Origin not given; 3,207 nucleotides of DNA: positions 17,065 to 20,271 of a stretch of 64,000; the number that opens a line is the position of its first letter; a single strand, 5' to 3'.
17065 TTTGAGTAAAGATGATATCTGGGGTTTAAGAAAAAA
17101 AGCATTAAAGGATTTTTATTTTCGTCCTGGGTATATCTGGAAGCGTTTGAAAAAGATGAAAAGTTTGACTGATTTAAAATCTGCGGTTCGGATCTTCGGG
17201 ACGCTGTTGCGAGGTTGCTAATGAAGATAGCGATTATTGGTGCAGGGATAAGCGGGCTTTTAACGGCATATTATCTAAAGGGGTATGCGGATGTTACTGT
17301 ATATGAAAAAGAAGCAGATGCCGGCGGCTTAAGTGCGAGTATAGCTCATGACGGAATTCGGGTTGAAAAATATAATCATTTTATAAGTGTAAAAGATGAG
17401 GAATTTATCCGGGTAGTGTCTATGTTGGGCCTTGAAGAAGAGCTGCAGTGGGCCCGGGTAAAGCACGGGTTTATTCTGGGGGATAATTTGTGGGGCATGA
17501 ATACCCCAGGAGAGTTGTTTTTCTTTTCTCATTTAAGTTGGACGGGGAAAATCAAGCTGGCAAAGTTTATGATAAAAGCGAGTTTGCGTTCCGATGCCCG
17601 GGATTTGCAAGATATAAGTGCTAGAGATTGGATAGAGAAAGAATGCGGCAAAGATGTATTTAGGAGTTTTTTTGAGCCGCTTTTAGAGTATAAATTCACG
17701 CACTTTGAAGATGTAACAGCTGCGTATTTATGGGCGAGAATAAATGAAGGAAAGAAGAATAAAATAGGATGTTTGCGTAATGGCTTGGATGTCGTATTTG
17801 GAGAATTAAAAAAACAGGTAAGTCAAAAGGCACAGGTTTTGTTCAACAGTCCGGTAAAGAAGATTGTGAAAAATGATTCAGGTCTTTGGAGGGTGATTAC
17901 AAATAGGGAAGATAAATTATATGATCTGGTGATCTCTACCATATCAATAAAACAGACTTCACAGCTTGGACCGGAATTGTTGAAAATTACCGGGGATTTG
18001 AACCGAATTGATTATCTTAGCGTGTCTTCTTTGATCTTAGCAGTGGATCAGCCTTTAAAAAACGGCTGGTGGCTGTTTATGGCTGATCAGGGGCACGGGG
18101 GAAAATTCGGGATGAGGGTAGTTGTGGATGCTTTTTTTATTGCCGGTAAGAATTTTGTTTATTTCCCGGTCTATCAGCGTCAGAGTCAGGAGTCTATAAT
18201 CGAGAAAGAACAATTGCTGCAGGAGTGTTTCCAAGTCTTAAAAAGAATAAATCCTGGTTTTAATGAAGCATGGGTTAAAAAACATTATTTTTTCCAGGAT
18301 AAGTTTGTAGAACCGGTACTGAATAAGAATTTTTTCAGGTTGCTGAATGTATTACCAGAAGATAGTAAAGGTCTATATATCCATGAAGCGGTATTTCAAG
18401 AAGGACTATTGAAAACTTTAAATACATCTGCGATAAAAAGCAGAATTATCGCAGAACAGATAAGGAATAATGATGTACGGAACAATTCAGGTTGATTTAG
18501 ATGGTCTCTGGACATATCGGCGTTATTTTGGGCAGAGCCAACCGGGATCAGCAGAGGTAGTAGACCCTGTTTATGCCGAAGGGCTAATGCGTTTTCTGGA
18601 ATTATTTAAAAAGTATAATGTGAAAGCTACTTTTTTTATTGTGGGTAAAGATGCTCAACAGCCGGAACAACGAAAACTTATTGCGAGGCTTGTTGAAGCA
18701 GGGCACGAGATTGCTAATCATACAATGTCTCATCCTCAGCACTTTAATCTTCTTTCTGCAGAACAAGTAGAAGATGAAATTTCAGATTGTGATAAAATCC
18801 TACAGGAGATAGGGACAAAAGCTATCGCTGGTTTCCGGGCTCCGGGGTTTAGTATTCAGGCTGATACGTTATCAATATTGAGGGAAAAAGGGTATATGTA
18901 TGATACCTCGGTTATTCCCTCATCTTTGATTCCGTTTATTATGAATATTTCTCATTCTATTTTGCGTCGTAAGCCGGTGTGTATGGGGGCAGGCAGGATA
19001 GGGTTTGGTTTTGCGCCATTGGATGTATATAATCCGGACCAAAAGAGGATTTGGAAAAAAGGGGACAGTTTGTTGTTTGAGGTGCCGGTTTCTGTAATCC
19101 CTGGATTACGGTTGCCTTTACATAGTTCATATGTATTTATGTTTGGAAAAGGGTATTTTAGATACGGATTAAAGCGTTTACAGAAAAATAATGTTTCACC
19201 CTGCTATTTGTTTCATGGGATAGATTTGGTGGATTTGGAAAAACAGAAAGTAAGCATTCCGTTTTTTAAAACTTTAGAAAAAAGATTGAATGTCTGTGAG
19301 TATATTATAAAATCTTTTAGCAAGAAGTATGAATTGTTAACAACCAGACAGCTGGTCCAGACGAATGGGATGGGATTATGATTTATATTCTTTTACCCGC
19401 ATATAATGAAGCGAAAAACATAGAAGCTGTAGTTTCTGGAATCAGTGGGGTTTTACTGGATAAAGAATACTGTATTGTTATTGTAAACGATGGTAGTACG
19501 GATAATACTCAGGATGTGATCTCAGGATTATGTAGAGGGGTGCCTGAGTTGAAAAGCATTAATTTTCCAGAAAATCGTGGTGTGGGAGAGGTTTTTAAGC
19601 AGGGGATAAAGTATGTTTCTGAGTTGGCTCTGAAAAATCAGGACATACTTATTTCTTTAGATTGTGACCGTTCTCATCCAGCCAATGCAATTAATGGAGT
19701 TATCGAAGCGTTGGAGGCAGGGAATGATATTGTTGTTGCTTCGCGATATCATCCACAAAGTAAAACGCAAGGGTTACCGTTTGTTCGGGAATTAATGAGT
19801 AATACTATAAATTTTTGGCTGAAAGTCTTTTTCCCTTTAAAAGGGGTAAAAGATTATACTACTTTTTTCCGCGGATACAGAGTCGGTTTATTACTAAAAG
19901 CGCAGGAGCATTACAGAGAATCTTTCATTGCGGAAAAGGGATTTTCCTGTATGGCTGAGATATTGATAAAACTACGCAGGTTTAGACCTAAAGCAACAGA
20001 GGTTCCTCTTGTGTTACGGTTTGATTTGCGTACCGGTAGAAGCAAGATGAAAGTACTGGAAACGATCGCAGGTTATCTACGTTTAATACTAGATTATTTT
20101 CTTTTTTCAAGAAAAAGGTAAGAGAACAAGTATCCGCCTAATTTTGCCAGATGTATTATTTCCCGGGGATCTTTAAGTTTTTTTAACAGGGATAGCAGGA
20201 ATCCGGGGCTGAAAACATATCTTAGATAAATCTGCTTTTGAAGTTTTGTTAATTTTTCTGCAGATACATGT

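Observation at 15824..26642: An ~11-kb cluster of four B12-binding radical SAM enzymes with an Arn-like glycolipid module and an FAD oxidoreductase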

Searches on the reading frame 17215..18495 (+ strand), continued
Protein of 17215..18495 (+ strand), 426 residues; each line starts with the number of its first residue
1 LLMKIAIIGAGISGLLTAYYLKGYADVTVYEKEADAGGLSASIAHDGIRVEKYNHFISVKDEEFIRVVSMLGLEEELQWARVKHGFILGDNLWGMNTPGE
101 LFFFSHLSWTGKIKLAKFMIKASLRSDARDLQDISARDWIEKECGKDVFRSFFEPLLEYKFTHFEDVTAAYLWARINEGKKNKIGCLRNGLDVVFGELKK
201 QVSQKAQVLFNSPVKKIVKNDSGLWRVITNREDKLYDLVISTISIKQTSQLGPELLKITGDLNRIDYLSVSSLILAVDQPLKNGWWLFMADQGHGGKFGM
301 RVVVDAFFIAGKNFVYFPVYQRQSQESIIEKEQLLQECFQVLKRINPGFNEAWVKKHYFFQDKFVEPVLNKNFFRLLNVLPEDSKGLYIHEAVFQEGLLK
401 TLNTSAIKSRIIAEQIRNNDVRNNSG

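Call 27: find_related_loci(query=A2, collection=genome_contigs, flank=10000)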
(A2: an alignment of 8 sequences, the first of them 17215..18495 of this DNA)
Query A2 (426 aa) in genome_contigs; peptide patterns used: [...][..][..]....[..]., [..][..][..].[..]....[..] (x = any residue, [..] = any of these).
600 stretches matched a pattern (row limit reached: there are more); 164 encode a relative of the query (tblastn E <= 1e-3); the best 80 are kept; 80 distinct loci.
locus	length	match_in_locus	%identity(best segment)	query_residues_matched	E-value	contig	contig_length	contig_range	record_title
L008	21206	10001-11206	28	2-394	4e-44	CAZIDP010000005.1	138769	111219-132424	MAG TPA_asm: uncultured Nitrospirales bacterium isolate SRP241326_co1_1 genome assembly, contig: NODE_210_length_138769_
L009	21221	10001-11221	27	2-388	8e-41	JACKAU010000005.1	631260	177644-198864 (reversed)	MAG: Anaerolineales bacterium isolate HK-STAS-CHLO-3 HK-STAS-CHLO-3_5, whole genome shotgun sequence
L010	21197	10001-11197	25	2-388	9e-36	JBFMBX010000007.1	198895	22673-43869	MAG: Chloroflexota bacterium isolate MAG175 MAG175_7, whole genome shotgun sequence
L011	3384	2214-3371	26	1-373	3e-34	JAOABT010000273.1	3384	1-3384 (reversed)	MAG: Clostridia bacterium isolate SKW185 k141_629263, whole genome shotgun sequence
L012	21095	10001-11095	27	3-377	1e-32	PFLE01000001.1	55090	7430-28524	MAG: Candidatus Shapirobacteria bacterium CG_4_10_14_0_8_um_filter_39_15 CG_4_10_14_0.8_um_filter_scaffold_663_c, whole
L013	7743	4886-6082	25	3-388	2e-32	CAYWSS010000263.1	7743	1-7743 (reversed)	MAG TPA_asm: uncultured Caldilineaceae bacterium isolate binchicken_co275_173 genome assembly, contig: NODE_16183_length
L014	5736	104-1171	26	3-373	2e-27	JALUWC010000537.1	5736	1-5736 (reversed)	MAG: Geoglobus sp. isolate 128-326_metabat2_scaf2bin.087 128-326_scaffold_8120_c1, whole genome shotgun sequence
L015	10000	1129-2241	26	3-383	5e-27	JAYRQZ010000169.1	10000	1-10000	MAG: Candidatus Woesebacteria bacterium isolate XM1_ASGE3bin.17 k141_987869, whole genome shotgun sequence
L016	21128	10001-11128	26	27-388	8e-26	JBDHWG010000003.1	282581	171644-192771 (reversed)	MAG: Anaerolineae bacterium isolate AS-MICRO-3CA.356 NODE_74_length_282581_cov_23.905817, whole genome shotgun sequence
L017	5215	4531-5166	31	4-214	1e-22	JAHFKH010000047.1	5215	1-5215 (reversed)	MAG: Candidatus Shapirobacteria bacterium isolate nzgw405 NODE_33889_length_5216_cov_3.449853, whole genome shotgun sequ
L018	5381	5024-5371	40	3-120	3e-16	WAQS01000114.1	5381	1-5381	MAG: Ferroglobus sp. isolate S146_96 k151_34870, whole genome shotgun sequence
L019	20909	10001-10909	28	2-276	1e-13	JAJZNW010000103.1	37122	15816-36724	MAG: Bacteroidetes bacterium isolate MAS4.bin38 NODE_968_length_37122_cov_4.307879, whole genome shotgun sequence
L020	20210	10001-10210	49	3-71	1e-12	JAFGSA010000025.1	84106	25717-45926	MAG: Elusimicrobia bacterium isolate Zod_Metabat.862 k87_6026297, whole genome shotgun sequence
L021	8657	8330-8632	39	1-98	7e-12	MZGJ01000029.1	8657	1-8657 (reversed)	MAG: candidate division CPR3 bacterium 4484_211 ex4484_211_scaffold_12551, whole genome shotgun sequence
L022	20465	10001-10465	33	3-156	3e-11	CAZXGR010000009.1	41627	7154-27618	MAG TPA_asm: uncultured bacterium isolate binchicken_co164_32 genome assembly, contig: NODE_61_length_41627_cov_214.0591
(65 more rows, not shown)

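Call 63: search_protein_families(library=ncbifam, proteins=[L001:14501-16000:+, L001:16020-17498:+], max_evalue=1e-30)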
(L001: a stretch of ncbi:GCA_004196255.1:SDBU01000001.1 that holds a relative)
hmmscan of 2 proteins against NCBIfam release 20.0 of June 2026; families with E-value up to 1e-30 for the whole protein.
L001:14501-16000:+ (499 aa): 1 family
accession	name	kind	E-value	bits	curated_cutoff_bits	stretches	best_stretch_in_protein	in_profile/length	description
TIGR02026.1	BchE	equivalog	5.4e-37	127.8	481.35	1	66-399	62-396/497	magnesium-protoporphyrin IX monomethyl ester anaerobic oxidative cyclase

L001:16020-17498:+ (492 aa): 7 families
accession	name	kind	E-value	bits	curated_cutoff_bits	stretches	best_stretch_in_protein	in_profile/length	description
TIGR04072.2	rSAM_ladder_B12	equivalog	1.5e-40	139.2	360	1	77-403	80-377/443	lipid biosynthesis B12-binding/radical SAM protein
TIGR04013.1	B12_SAM_MJ_1487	hypoth_equivalog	9.6e-36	123.4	251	0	55-243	31-200/382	TIGR04013 family B12-binding domain/radical SAM domain-containing protein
TIGR03471.1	HpnJ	equivalog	1.2e-34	120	577.6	1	82-408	83-397/472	hopanoid biosynthesis associated radical SAM protein HpnJ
TIGR02026.1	BchE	equivalog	2e-34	119.3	481.35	1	82-401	78-390/497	magnesium-protoporphyrin IX monomethyl ester anaerobic oxidative cyclase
NF050148.1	rSAM_ApyD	equivalog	3.5e-34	118.2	750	1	48-398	53-393/645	RiPP biosynthesis radical SAM protein ApyD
TIGR04479.1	bcpD_PhpK_rSAM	subfamily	1.6e-32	112.6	600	1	54-370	97-408/504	PhpK family radical SAM P-methyltransferase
TIGR04385.1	B12_rSAM_cofa1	equivalog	1e-31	110.7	450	1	23-371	17-364/438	B12 lower ligand biosynthesis radical SAM protein BzaD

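Call 64: predict_structure(alignment_id=A4)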
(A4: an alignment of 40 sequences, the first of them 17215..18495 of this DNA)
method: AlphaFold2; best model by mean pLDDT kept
length: 426 residues; sequences in the alignment: 40
mean_pLDDT: 91.6   pTM: 0.91
mean pLDDT of the five models: 91.6, 91.0, 90.0, 89.7, 89.4
residues with pLDDT >= 90: 332; 70-90: 73; 50-70: 17; < 50: 4
segments of 3 or more residues with pLDDT < 50: 294-296
pLDDT, mean of each block of 10 residues (from residue 1): 94 98 97 96 92 94 98 97 91 86 89 93 92 96 96 89 90 92 92 97 98 97 96 97 95 90 90 96 95 66 94 94 70 94 95 97 93 84 78 85 96 93 64
secondary structure, 60 per line:
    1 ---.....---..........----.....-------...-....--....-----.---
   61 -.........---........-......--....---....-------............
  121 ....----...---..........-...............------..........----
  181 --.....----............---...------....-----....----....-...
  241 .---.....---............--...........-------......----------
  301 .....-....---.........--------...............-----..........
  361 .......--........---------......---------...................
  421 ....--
elements in order: E4-8 H12-21 E26-30 E42-45 E48-51 H62-70 E77-81 E83-88 E91-94 H98-101 H109-124 H136-144 H146-160 H169-176 E183-187 H192-203 E207-209 E216-219 E225-228 E233-236 E238-241 H245-249 H253-264 E267-277 E285-290 E301-305 H307-310 E314-322 H331-345 E354-367 H371-377 E387-389 H402-424

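Call 66: fold_search(model_id=the predicted structure, library=pdb)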
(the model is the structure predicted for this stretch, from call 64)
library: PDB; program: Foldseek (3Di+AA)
matches with E <= 10: 1962; with E <= 0.001: 1279
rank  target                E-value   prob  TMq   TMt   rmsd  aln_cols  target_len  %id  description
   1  9a78_B                3.8e-27  1.00  0.76  0.70   5.0       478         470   18  Integrative model of SYFB-CGOX by crosslinking MS and deep learning (released 2024-09-18)
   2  5mog_A                1.3e-26  1.00  0.82  0.75   4.0       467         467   16  Oryza sativa phytoene desaturase inhibited by norflurazon (released 2017-07-12)
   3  3lov                  2.1e-26  1.00  0.75  0.71   5.5       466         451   18  Crystal structure of Putative protoporphyrinogen oxidase (YP_001813199.1) from Exiguobacterium sp. 255-15 at 2.06 A reso (released 2010-02-23)
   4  5mog_E                2.5e-26  1.00  0.82  0.75   4.0       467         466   16  Oryza sativa phytoene desaturase inhibited by norflurazon (released 2017-07-12)
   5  5mog_C                5.5e-26  1.00  0.82  0.75   4.0       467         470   16  Oryza sativa phytoene desaturase inhibited by norflurazon (released 2017-07-12)
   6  3i6d_B                7.4e-26  1.00  0.75  0.76   4.6       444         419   18  Crystal structure of PPO from bacillus subtilis with AF (released 2009-12-08)
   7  3i6d_A                7.9e-26  1.00  0.74  0.76   4.5       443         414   18  Crystal structure of PPO from bacillus subtilis with AF (released 2009-12-08)
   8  5mog_B                2.1e-25  1.00  0.82  0.74   4.0       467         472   16  Oryza sativa phytoene desaturase inhibited by norflurazon (released 2017-07-12)
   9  3nks                  1.4e-24  1.00  0.78  0.72   4.7       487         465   15  Structure of human protoporphyrinogen IX oxidase (released 2011-04-20)
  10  2ivd_A                3.2e-24  1.00  0.77  0.73   5.2       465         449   16  Structure of protoporphyrinogen oxidase from Myxococcus xanthus with acifluorfen (released 2006-10-17)
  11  2ivd_B                3.4e-24  1.00  0.78  0.74   5.2       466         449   16  Structure of protoporphyrinogen oxidase from Myxococcus xanthus with acifluorfen (released 2006-10-17)
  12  4ivm                  6.6e-24  1.00  0.77  0.71   5.2       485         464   16  Structure of human protoporphyrinogen IX oxidase(R59G) (released 2013-03-06)
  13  2ive_A                9.5e-24  1.00  0.76  0.72   5.2       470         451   16  Structure of protoporphyrinogen oxidase from Myxococcus xanthus (released 2006-10-17)
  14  2ive_B                2.0e-23  1.00  0.77  0.74   5.7       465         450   16  Structure of protoporphyrinogen oxidase from Myxococcus xanthus (released 2006-10-17)
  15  4ivo                  2.4e-23  1.00  0.76  0.70   4.9       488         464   16  Structure of human protoporphyrinogen IX oxidase(R59Q) (released 2013-03-06)
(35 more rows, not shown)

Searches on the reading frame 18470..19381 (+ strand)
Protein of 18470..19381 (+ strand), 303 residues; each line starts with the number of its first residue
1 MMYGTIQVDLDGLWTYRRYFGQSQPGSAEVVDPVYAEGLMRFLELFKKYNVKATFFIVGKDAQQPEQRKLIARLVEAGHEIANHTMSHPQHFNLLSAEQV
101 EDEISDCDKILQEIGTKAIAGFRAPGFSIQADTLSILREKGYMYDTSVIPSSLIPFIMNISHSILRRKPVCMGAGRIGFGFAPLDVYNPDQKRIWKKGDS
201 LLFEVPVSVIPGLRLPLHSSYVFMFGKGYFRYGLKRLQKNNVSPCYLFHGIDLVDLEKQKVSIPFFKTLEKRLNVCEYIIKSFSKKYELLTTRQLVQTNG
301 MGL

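Call 4: search_protein_families(library=pfam, proteins=[window:18470-19381:+], max_evalue=0.01)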
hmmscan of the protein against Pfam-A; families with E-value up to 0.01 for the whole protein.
window:18470-19381:+ (303 aa): 3 families
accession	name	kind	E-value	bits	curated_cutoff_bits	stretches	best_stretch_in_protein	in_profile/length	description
PF01522.26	Polysacc_deac_1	-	3.9e-24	85.4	23.1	1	34-143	16-122/124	Polysaccharide deacetylase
PF10096.14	DUF2334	-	2.8e-07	30.8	26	1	32-143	10-143/203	Uncharacterized protein conserved in bacteria (DUF2334)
PF11959.13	DUF3473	-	0.0026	18.2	29.6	1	191-275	19-106/130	Domain of unknown function (DUF3473)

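Call 5: search_protein_families(library=ncbifam, proteins=[window:18470-19381:+], max_evalue=0.01)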
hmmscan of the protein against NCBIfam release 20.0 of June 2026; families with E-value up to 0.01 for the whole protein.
window:18470-19381:+ (303 aa): 11 families
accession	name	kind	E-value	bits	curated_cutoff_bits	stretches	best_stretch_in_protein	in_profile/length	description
TIGR03006.1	pepcterm_polyde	equivalog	5.8e-24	84.7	276.2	1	39-261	36-233/272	XrtA system polysaccharide deacetylase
TIGR02764.1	spore_ybaN_pdaB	equivalog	1.8e-17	63.7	237.4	1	39-143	21-122/191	polysaccharide deacetylase family sporulation protein PdaB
TIGR02873.1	spore_ylxY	hypoth_equivalog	1.7e-14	53.7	391.5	1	37-136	98-194/268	probable sporulation protein, polysaccharide deacetylase family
TIGR04243.1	nodulat_NodB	equivalog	3.1e-14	52.9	240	1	41-126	19-102/197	chitooligosaccharide deacetylase NodB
TIGR02884.1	spore_pdaA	equivalog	5.8e-14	52.3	298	1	40-143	53-154/224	delta-lactam-biosynthetic de-N-acetylase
NF045821.1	PgAcgDacpgdA1_Bac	equivalog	6.9e-14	51.4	400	1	41-143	105-204/282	peptidoglycan-N-acetylglucosamine deacetylase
NF045820.1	PgAcgDacpgdA_Strep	equivalog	8.1e-11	41.4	800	1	41-135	285-376/463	peptidoglycan-N-acetylglucosamine deacetylase PgdA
NF045822.1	PgAcgDacpgdA2_Bac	equivalog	2.4e-07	30.4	400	1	41-125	86-167/274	peptidoglycan-N-acetylglucosamine deacetylase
TIGR03212.1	uraD_N-term-dom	equivalog_domain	4.8e-06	25.8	424.6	1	38-149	78-185/297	allantoinase PuuE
NF011923.2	PRK15394.1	equivalog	0.0012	18.1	382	0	67-146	89-171/294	4-deoxy-4-formamido-L-arabinose-phosphoundecaprenol deformylase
NF050820.1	PolSacchBiosHfsH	equivalog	0.0041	16.8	400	1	71-132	86-146/249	oligosaccharide deacetylase HfsH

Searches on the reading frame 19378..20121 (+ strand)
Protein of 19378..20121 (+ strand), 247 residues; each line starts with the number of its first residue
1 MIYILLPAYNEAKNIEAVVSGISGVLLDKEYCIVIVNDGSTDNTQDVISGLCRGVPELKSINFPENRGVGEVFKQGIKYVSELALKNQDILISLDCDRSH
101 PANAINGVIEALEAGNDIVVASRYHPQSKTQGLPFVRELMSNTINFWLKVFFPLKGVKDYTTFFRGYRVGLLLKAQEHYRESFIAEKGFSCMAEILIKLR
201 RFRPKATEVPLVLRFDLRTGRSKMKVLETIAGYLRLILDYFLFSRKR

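Call 4: search_protein_families(library=pfam, proteins=[window:19378-20121:+], max_evalue=0.01)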
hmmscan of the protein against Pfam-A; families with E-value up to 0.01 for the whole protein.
window:19378-20121:+ (247 aa): 1 family
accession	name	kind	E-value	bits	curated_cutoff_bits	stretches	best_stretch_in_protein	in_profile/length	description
PF00535.33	Glycos_transf_2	-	2.2e-21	77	23.3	1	4-172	2-164/168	Glycosyl transferase family 2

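Call 5: search_protein_families(library=ncbifam, proteins=[window:19378-20121:+], max_evalue=0.01)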
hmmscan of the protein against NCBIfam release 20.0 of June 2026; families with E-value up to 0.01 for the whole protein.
window:19378-20121:+ (247 aa): 13 families
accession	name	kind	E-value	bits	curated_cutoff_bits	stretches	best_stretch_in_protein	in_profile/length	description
NF058614.1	PPMAGASynPpgS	equivalog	1.2e-13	51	370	1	2-144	2-135/226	polyprenyl-phospho-N-acetylgalactosaminyl synthase PpgS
NF047588.1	GlcsyltransPgfSStrep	equivalog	1.6e-12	47.3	500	1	2-138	3-136/308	glycosyltransferase PgfS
TIGR03937.1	PgaC_IcaA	equivalog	2.1e-12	46.7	422.3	1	2-117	47-155/407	poly-beta-1,6-N-acetyl-D-glucosamine synthase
NF007986.1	PRK10714.1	equivalog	6.7e-11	41.8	529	1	3-185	9-183/316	undecaprenyl-phosphate 4-deoxy-4-formamido-L-arabinose transferase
TIGR04182.1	glyco_TIGR04182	equivalog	2.4e-10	40.3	325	1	3-224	3-201/293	S-layer glycoprotein N-glycosyltransferase AglJ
NF041391.1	DPhHxTase_Halo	equivalog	2.8e-10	39.5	375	1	8-174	3-152/213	dolichyl-phosphate hexose transferase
NF041875.1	EPS_EpsD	equivalog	5e-06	26.1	370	1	4-137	3-130/325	exopolysaccharide biosynthesis glycosyltransferase EpsD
NF007482.0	PRK10073.1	equivalog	1.2e-05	24.5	423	1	3-79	9-83/334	glycosyltransferase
NF010496.0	PRK13915.1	equivalog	5e-05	22.5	262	1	2-114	33-144/307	glucosyl-3-phosphoglycerate synthase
TIGR04283.1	glyco_like_mftF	equivalog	0.00013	21.6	182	1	4-133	3-118/221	TIGR04283 family arsenosugar biosynthesis glycosyltransferase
TIGR03469.1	HpnB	hypoth_equivalog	0.00015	20.9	379.25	1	2-121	46-169/386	hopene-associated glycosyltransferase HpnB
NF047683.1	TeichurnBiosyTuaG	equivalog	0.00025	20.8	400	1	2-69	8-74/252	teichuronic acid biosynthesis protein TuaG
TIGR03111.1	glyc2_xrt_Gpos1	hypoth_equivalog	0.0032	16.3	363.95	1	2-119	51-163/439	TIGR03111 family XrtG-associated glycosyltransferase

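Call 20: search_solved_structures(query=window:19378-20121:+, max_evalue=0.001)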
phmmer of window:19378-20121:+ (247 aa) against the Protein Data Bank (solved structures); distinct sequences matched with E-value up to 0.001: 9.
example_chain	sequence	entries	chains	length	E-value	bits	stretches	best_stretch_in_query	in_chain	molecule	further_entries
5mlz_A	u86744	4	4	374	5e-20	75.4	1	3-238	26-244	Dolichol monophosphate mannose synthase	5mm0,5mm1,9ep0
5ekp_C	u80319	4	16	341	1.5e-08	37.8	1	3-152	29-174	Uncharacterized glycosyltransferase sll0501 | Glycosyltransferase sll0501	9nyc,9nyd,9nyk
9nye_A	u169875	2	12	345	1.5e-08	37.8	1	3-152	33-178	Glycosyltransferase sll0501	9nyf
5eke_A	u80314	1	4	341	1.5e-08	37.8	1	3-152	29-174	Uncharacterized glycosyltransferase sll0501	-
9hwj_A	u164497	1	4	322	3.6e-07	33.3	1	3-184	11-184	Undecaprenyl-phosphate 4-deoxy-4-formamido-L-arabinose transferase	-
2z87_A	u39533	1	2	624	3.9e-07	33.2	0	2-78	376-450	Chondroitin synthase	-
2z86_A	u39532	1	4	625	3.9e-07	33.2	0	2-78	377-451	Chondroitin synthase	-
9bhc_C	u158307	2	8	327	9.7e-06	28.6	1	3-184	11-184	Undecaprenyl-phosphate 4-deoxy-4-formamido-L-arabinose transferase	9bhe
8vxh_A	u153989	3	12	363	1.3e-05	28.2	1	3-184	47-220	Undecaprenyl-phosphate 4-deoxy-4-formamido-L-arabinose transferase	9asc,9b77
